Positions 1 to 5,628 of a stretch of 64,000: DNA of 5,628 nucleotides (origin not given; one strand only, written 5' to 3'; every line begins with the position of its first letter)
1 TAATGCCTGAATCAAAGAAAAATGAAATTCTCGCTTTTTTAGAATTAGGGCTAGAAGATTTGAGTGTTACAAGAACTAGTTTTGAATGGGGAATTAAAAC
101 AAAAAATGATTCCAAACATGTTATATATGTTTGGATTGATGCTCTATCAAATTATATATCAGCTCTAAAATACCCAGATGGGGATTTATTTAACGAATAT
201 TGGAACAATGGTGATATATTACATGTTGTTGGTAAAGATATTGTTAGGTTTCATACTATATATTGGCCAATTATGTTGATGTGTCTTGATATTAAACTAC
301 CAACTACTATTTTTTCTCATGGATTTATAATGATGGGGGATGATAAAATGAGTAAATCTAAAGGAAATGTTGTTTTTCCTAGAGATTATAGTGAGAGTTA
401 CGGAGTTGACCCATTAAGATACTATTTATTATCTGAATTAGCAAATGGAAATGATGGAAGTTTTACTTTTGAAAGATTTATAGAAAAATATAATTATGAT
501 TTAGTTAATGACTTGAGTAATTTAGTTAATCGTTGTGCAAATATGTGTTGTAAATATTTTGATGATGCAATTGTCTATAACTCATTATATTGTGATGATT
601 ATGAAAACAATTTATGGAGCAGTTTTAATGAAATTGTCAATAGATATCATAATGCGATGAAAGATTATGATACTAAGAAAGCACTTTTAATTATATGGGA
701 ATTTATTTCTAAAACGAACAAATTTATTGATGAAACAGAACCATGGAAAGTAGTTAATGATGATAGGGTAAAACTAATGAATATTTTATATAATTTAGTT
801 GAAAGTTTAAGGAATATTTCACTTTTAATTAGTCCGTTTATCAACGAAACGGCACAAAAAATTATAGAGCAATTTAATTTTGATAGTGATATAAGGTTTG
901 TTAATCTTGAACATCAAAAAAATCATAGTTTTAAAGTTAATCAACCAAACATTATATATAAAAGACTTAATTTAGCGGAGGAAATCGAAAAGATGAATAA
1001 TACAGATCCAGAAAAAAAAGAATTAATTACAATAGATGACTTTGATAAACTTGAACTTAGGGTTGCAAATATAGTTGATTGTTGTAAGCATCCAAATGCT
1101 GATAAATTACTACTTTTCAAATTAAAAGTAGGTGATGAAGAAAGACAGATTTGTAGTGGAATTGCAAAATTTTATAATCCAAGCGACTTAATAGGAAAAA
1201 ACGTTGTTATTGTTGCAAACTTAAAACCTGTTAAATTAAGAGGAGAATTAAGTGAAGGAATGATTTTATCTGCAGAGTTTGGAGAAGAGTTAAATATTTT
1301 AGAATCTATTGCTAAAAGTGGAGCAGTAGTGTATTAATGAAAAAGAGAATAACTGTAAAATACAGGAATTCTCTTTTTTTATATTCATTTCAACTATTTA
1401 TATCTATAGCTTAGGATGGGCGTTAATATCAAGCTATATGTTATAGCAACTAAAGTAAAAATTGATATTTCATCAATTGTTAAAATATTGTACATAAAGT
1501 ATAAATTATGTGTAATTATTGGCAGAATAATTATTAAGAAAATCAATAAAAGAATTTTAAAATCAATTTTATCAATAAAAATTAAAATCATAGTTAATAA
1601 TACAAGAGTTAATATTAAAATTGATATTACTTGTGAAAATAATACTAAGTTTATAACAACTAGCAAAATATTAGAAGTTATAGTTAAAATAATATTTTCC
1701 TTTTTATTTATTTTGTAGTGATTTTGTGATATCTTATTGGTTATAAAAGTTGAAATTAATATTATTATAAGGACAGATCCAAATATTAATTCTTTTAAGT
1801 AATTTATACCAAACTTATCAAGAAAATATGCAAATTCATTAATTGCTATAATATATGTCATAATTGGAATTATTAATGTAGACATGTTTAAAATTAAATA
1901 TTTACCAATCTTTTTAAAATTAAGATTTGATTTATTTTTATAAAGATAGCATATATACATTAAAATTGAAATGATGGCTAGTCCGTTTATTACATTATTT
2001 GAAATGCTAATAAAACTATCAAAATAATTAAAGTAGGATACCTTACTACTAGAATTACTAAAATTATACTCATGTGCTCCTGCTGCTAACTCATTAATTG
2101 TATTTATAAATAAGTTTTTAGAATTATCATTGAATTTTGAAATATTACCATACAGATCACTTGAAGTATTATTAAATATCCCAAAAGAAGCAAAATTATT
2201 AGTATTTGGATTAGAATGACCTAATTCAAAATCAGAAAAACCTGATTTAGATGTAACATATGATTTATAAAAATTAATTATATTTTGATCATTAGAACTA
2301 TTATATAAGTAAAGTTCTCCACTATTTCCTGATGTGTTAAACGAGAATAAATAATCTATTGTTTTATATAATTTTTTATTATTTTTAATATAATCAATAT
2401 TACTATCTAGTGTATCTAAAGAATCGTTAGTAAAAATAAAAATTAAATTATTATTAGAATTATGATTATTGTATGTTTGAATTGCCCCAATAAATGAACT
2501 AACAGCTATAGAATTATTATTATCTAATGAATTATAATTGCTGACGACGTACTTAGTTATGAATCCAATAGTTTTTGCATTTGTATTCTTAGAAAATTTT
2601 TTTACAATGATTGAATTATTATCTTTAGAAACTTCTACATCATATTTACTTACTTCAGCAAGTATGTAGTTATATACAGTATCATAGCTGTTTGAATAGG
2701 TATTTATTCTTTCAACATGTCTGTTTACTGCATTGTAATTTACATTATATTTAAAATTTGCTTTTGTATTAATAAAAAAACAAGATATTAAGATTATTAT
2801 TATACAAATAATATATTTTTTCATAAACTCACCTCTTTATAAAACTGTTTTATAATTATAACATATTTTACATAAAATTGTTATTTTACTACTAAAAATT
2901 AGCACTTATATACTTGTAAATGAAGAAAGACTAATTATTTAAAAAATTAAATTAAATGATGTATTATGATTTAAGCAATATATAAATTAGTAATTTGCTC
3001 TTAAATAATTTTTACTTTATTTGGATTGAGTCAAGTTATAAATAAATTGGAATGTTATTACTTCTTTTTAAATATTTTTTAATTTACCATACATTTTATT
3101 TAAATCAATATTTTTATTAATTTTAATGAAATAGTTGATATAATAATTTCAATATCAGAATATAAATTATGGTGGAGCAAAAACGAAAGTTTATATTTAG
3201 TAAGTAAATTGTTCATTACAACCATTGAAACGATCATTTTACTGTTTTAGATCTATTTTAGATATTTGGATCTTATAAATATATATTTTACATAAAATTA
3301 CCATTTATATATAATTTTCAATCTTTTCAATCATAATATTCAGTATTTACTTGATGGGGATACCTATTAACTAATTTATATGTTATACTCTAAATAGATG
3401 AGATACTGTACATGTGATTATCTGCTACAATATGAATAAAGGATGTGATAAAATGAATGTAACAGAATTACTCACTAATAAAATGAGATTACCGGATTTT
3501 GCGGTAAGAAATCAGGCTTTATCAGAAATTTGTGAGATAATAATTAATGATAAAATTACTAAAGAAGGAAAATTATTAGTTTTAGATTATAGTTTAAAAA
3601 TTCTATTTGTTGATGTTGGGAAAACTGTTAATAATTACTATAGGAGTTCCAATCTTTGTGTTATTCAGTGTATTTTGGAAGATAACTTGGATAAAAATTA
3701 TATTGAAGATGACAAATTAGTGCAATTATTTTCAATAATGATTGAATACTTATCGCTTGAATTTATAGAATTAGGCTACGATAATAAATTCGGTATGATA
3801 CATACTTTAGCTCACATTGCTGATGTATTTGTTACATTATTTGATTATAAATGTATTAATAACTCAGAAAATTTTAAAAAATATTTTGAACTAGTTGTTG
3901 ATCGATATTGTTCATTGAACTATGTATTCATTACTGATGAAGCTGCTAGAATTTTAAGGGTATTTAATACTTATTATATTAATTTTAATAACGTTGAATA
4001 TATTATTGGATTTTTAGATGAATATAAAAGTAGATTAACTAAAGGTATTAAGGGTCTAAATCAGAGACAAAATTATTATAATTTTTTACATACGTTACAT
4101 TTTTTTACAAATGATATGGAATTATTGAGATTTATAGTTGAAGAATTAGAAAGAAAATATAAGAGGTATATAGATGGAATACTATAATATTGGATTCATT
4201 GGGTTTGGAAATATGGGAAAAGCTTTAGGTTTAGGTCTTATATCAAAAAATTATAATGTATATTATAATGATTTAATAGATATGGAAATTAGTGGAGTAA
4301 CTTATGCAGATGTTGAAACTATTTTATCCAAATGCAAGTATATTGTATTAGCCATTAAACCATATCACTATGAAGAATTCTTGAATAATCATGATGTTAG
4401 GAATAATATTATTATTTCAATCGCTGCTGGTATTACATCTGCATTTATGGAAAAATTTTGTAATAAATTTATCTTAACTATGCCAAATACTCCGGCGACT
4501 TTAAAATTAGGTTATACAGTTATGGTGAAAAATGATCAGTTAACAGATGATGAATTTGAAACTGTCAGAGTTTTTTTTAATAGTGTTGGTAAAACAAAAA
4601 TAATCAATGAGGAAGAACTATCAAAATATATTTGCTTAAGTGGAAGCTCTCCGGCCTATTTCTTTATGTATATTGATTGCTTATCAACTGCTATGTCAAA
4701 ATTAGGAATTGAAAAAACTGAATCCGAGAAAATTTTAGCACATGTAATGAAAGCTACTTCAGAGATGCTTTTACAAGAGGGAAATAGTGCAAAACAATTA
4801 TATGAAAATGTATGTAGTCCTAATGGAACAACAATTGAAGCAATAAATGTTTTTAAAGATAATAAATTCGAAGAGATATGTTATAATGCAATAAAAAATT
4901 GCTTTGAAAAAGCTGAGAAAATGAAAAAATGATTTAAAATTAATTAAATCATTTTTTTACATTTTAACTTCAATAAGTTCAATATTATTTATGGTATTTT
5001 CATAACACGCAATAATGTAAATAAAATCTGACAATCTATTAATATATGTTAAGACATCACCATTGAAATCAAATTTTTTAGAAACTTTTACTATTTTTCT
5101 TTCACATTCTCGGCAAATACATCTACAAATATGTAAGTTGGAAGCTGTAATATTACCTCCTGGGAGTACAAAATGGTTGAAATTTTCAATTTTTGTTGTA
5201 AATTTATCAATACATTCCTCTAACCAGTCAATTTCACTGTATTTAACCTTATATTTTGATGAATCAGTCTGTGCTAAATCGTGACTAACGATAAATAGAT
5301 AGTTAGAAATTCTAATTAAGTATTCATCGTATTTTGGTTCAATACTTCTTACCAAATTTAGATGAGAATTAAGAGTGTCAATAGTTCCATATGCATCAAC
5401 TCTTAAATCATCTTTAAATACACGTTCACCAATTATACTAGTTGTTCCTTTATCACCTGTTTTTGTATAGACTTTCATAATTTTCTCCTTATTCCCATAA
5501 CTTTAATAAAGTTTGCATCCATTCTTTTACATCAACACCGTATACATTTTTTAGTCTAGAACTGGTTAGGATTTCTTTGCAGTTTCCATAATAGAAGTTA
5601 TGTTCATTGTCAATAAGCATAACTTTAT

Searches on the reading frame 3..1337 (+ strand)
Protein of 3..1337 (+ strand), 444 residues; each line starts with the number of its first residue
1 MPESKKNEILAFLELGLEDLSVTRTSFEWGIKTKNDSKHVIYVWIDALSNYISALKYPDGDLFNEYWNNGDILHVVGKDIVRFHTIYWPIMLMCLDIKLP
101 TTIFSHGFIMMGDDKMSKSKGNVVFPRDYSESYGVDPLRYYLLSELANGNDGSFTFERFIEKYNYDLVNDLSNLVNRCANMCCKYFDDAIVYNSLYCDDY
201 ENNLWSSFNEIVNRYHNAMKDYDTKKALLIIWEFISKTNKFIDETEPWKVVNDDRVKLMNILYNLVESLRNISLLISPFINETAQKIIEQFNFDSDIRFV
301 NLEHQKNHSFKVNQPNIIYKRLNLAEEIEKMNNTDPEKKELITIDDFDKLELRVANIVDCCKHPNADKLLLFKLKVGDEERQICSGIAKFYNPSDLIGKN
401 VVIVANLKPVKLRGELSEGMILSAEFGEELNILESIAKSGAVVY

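Call 7: search_protein_families(library=ncbifam, proteins=[window:3-1337:+], max_evalue=0.00001)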
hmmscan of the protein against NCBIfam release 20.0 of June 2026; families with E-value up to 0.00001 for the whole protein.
window:3-1337:+ (444 aa): 25 families
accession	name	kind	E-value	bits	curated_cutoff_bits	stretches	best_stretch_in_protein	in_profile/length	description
NF008900.0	PRK12267.1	equivalog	1.9e-157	525.6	598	1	2-434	185-636/648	methionine--tRNA ligase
NF001100.0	PRK00133.1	equivalog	9.6e-106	354.9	587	1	4-435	214-665/676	methionine--tRNA ligase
TIGR00398.1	metG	equivalog_domain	6.4e-99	332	336.35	1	3-322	210-529/530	methionine--tRNA ligase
NF008860.0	PRK11893.2-2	equivalog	2e-54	185.5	761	2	63-302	322-558/583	methionine--tRNA ligase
TIGR00399.1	metG_C_term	equivalog_domain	1.7e-37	128.3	116.65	1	321-437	13-130/139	methionine--tRNA ligase subunit beta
TIGR00422.1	valS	equivalog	1.8e-22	79.2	612.1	1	32-298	442-707/863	valine--tRNA ligase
NF007492.0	PRK10089.1-1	equivalog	1.2e-20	73.4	150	1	341-429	3-91/110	tRNA-binding protein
TIGR00392.1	ileS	equivalog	4.5e-18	64.8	621.4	1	37-307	532-808/861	isoleucine--tRNA ligase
NF009687.0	PRK13208.1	equivalog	4.5e-17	61.5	738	1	37-330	455-743/801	valine--tRNA ligase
NF004349.1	PRK05729.1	equivalog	6.7e-17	61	704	1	39-303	439-696/860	valine--tRNA ligase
NF008957.0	PRK12300.1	subfamily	2.1e-14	52.5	677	1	77-353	586-844/946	leucine--tRNA ligase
TIGR00395.1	leuS_arch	equivalog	4.4e-13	48.1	648.5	1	65-359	569-844/938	leucine--tRNA ligase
TIGR00435.1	cysS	equivalog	1.6e-11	44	340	1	73-266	222-402/466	cysteine--tRNA ligase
NF008859.0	PRK11893.2-1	equivalog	2e-10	40.2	553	1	13-161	220-375/498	methionine--tRNA ligase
TIGR02222.1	chap_CsaA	subfamily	1.2e-09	38.1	119.65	1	345-429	2-89/107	export-related chaperone CsaA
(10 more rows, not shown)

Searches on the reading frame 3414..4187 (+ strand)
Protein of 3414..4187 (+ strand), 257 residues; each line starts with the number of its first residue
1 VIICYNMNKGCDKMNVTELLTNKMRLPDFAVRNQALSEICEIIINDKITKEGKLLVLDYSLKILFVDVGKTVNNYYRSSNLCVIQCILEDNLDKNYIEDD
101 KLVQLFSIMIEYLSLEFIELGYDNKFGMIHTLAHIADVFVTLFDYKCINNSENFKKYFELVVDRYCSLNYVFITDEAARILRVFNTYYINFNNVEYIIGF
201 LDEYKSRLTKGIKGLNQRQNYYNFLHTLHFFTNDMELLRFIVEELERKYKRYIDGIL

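Call 7: search_protein_families(library=ncbifam, proteins=[window:3414-4187:+], max_evalue=0.00001)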
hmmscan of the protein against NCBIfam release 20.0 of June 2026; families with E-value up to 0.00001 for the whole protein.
window:3414-4187:+ (257 aa): 0 families

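Call 36: search_protein_families(library=pfam, proteins=[window:3414-4187:+], max_evalue=0.01)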
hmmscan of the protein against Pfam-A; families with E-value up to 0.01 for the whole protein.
window:3414-4187:+ (257 aa): 1 family
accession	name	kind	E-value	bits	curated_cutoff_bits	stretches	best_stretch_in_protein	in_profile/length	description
PF10978.13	DUF2785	-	8.5e-14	52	25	1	75-230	14-174/174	Protein of unknown function (DUF2785)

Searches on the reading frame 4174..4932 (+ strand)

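Call 7: search_protein_families(library=ncbifam, proteins=[window:4174-4932:+], max_evalue=0.00001)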
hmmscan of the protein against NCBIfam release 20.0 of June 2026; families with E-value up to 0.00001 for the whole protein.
window:4174-4932:+ (252 aa): 6 families
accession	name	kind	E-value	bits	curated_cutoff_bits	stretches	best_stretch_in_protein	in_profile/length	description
TIGR00112.1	proC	equivalog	1e-56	192.5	196.75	1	6-250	1-263/263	pyrroline-5-carboxylate reductase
NF008839.0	PRK11880.2-4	equivalog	2.6e-31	108.9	288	1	6-249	4-251/252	pyrroline-5-carboxylate reductase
NF005813.0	PRK07679.1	exception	8.1e-29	100.9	404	1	45-249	57-267/279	pyrroline-5-carboxylate reductase ProI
NF005384.0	PRK06928.1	exception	6.3e-15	55.4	301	1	6-231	4-248/277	pyrroline-5-carboxylate reductase ProG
NF005814.0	PRK07680.1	equivalog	1.7e-12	47.1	278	1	5-247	2-260/275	late competence protein ComER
NF005063.0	PRK06476.1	equivalog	2.4e-11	43.7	254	1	6-249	3-255/258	pyrroline-5-carboxylate reductase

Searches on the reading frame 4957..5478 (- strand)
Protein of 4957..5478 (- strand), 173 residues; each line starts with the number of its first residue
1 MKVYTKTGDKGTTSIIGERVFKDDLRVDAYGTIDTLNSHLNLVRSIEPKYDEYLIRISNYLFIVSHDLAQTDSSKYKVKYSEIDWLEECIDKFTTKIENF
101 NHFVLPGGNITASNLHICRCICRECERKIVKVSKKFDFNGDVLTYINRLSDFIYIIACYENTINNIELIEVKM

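Call 7: search_protein_families(library=ncbifam, proteins=[window:4957-5478:-], max_evalue=0.00001)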
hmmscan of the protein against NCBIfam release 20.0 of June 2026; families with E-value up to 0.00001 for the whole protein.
window:4957-5478:- (173 aa): 1 family
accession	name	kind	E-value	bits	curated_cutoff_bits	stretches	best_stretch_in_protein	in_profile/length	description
TIGR00636.1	PduO_Nterm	equivalog_domain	1e-48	165.2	108.45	1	4-166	1-165/171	cob(I)yrinic acid a,c-diamide adenosyltransferase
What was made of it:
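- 4957..5478 (-): PduO-type ATP:cob(I)alamin adenosyltransferase, the last gene of the riboswitch-led operon (10-nt gap after btuD). TIGR00636, 165 bits (cutoff 108) (call 7).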

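Call 73: search_solved_structures(query=window:4957-5475:-, max_evalue=0.00001)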
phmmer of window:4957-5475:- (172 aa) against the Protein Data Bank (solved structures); distinct sequences matched with E-value up to 0.00001: 37.
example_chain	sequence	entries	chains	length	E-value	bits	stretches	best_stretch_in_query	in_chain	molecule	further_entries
3ke4_A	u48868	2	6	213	3.3e-34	121.5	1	1-161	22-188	Hypothetical Cytosolic Protein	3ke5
3gaj_A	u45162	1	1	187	2.1e-33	118.9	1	1-162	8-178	Cobalamin adenosyltransferase PduO-like protein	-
3ci1_A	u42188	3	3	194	2.3e-33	118.7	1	1-162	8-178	Cobalamin adenosyltransferase PduO-like protein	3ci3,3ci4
2nt8_A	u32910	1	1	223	3.7e-33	118.1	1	1-162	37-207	Cobalamin adenosyltransferase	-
2ah6_A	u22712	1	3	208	3.7e-33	118.1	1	2-161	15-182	BH1595, unknown conserved protein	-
2r6t_A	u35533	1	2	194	6.1e-33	117.4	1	1-162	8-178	Cobalamin adenosyltransferase PduO-like protein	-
1rty_A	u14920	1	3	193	1e-32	116.7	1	1-163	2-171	yvqk protein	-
2r6x_A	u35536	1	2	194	1.2e-32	116.4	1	1-162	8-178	Cobalamin adenosyltransferase PduO-like protein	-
3gah_A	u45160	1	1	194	2.2e-32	115.6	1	1-162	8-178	Cobalamin adenosyltransferase PduO-like protein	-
3gai_A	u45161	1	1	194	3.1e-32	115.1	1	1-162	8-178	Cobalamin adenosyltransferase PduO-like protein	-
36zl_A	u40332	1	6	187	8.2e-32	113.7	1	2-157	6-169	Corrinoid adenosyltransferase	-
1wvt_A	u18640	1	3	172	5.3e-27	98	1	3-163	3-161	hypothetical protein ST2180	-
1wy1_A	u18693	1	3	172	8.4e-25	90.9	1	2-158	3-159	hypothetical protein PH0671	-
1woz_A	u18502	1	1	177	1.7e-24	89.9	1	3-165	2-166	177aa long conserved hypothetical protein (ST1454)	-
1nog_A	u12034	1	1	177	2.7e-24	89.3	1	3-165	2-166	conserved hypothetical protein TA0546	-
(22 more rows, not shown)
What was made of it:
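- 4957..5478 (-): PDB PduO-type adenosyltransferases match at E about 1e-33 (call 73).
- On Cobalamin-riboswitch-controlled corrinoid uptake and adenosylation operon (btuFCD-pduO): PDB PduO-type enzymes match at E about 1e-33 (call 73).
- PduO above its cutoff (call 7), with PDB PduO matches (call 73).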
